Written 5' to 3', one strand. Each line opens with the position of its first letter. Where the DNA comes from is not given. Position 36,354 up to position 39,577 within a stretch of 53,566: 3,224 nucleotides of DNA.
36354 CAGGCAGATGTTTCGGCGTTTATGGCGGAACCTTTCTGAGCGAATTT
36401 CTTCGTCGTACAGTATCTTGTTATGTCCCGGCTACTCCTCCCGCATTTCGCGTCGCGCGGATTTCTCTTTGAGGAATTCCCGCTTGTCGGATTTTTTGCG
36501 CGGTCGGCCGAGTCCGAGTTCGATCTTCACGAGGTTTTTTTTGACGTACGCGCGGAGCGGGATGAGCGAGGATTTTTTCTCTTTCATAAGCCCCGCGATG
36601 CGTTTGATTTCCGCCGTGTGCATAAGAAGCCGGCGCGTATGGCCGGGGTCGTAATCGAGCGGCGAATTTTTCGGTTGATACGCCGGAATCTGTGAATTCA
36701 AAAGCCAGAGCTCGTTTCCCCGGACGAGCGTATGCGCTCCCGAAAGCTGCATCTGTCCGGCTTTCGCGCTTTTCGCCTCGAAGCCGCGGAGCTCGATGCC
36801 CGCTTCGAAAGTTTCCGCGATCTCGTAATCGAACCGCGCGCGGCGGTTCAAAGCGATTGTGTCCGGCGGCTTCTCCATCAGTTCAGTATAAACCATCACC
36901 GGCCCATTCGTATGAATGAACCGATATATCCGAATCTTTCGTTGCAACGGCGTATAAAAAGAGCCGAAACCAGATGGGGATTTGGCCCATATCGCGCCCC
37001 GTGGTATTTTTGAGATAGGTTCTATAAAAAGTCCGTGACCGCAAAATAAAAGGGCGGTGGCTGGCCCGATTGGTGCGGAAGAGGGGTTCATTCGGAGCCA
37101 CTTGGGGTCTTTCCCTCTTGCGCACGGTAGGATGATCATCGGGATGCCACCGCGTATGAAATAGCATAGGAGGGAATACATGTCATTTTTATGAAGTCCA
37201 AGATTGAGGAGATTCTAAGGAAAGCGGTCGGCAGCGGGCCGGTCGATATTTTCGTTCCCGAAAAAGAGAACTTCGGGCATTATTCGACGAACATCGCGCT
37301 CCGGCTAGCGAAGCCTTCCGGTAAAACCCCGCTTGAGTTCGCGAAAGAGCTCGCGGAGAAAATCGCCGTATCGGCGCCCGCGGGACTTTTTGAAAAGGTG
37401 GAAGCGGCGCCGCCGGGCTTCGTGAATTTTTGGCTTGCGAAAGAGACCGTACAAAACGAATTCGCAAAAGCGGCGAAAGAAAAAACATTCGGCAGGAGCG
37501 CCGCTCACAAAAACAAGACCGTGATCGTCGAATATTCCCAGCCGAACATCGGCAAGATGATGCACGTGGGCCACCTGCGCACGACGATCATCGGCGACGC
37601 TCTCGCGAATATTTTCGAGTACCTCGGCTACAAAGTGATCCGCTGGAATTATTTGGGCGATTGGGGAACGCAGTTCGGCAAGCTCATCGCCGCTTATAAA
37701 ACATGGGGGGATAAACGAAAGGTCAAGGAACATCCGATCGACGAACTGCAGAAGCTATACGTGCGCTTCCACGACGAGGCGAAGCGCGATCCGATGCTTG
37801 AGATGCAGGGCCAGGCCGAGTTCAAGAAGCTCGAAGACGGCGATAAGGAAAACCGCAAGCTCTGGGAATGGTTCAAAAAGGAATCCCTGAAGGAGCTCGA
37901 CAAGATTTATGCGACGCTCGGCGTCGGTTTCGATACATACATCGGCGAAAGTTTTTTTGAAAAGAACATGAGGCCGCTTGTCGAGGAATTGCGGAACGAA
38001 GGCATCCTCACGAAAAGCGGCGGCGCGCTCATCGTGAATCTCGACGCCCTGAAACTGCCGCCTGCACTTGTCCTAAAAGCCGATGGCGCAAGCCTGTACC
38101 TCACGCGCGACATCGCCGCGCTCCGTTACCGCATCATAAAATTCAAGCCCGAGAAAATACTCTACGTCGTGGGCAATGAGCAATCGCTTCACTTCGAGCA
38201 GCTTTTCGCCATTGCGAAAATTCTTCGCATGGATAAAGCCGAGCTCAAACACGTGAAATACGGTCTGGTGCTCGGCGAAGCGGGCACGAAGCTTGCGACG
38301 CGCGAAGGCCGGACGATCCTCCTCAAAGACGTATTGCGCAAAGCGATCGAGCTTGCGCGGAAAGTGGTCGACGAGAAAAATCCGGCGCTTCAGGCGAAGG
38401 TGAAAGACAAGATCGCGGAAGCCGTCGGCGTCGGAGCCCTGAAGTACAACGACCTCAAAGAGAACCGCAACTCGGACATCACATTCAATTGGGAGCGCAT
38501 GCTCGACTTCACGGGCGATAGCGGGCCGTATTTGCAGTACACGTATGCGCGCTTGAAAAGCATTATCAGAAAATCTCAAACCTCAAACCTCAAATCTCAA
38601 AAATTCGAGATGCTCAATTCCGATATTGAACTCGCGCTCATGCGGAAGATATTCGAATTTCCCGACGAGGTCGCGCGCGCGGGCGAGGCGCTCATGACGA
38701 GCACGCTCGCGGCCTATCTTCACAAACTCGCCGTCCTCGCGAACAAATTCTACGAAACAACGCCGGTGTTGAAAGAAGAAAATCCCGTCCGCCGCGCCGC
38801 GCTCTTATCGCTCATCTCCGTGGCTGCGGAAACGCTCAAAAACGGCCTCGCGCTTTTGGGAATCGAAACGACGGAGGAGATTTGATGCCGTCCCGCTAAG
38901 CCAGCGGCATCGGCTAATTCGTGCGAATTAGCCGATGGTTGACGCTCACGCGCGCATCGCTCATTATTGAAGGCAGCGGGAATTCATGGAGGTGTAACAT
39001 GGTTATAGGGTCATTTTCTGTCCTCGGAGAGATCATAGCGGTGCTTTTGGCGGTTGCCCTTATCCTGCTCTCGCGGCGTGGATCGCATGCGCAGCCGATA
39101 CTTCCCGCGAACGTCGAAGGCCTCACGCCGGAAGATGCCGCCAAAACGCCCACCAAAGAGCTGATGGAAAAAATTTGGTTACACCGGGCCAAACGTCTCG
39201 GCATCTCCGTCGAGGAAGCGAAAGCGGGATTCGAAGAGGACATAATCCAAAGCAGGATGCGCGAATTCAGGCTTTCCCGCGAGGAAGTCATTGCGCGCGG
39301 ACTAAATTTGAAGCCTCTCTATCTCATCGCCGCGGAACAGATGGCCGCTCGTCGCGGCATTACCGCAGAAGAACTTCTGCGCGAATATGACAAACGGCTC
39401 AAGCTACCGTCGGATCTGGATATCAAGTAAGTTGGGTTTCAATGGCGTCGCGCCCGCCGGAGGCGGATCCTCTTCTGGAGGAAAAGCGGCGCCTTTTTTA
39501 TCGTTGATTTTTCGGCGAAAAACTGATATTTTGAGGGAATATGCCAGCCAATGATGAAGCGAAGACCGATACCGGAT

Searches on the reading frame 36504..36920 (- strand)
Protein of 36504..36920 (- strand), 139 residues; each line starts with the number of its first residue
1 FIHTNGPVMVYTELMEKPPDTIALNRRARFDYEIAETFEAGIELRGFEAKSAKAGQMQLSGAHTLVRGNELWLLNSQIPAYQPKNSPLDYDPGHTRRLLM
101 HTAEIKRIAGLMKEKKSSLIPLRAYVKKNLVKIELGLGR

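Call 68: search_protein_families(library=pfam, proteins=[window:36504-36920:-], max_evalue=0.01)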
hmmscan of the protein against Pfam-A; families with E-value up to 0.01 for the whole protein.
window:36504-36920:- (139 aa): 1 family
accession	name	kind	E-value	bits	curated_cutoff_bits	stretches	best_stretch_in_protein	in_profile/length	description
PF01668.23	SmpB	-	1.2e-34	119.7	27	1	22-139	1-117/143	SmpB protein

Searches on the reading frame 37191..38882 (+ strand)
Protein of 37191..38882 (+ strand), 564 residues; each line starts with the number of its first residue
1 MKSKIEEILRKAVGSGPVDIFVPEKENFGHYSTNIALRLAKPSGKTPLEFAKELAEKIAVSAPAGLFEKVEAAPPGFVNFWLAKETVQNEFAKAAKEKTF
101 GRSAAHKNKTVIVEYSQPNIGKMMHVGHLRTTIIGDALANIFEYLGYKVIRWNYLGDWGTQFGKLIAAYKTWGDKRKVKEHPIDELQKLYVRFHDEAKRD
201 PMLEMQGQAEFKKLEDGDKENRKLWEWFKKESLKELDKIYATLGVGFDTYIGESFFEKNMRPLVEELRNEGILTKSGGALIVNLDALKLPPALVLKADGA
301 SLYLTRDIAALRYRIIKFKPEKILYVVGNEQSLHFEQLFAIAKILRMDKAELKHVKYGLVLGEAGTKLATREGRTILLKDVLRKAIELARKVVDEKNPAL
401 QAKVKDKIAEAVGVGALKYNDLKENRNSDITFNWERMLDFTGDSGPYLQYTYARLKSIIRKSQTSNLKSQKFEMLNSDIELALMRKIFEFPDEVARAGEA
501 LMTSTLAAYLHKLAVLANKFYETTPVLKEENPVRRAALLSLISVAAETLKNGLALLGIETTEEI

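Call 68: search_protein_families(library=pfam, proteins=[window:37191-38882:+], max_evalue=0.01)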
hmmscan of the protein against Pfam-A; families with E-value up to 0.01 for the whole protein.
window:37191-38882:+ (564 aa): 3 families
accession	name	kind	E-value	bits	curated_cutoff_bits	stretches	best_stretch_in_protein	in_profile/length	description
PF00750.26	tRNA-synt_1d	-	1.4e-97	327.3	23.3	1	100-434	11-349/349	tRNA synthetases class I (R), catalytic domain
PF05746.21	DALR_1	-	1e-28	100.2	22.3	1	448-563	1-116/117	DALR anticodon binding domain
PF03485.21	Arg_tRNA_synt_N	-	6.4e-17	62.4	21.5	1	2-81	4-84/85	Arginyl tRNA synthetase N terminal domain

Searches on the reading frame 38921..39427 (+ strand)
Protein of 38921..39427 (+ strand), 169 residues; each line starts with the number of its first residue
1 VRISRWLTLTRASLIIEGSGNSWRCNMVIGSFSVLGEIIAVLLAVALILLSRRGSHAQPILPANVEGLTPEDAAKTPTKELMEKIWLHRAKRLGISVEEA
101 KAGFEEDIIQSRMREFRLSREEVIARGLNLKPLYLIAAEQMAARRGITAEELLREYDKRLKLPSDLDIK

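Call 68: search_protein_families(library=pfam, proteins=[window:38921-39427:+], max_evalue=0.01)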
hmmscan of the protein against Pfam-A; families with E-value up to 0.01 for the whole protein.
window:38921-39427:+ (169 aa): 0 families
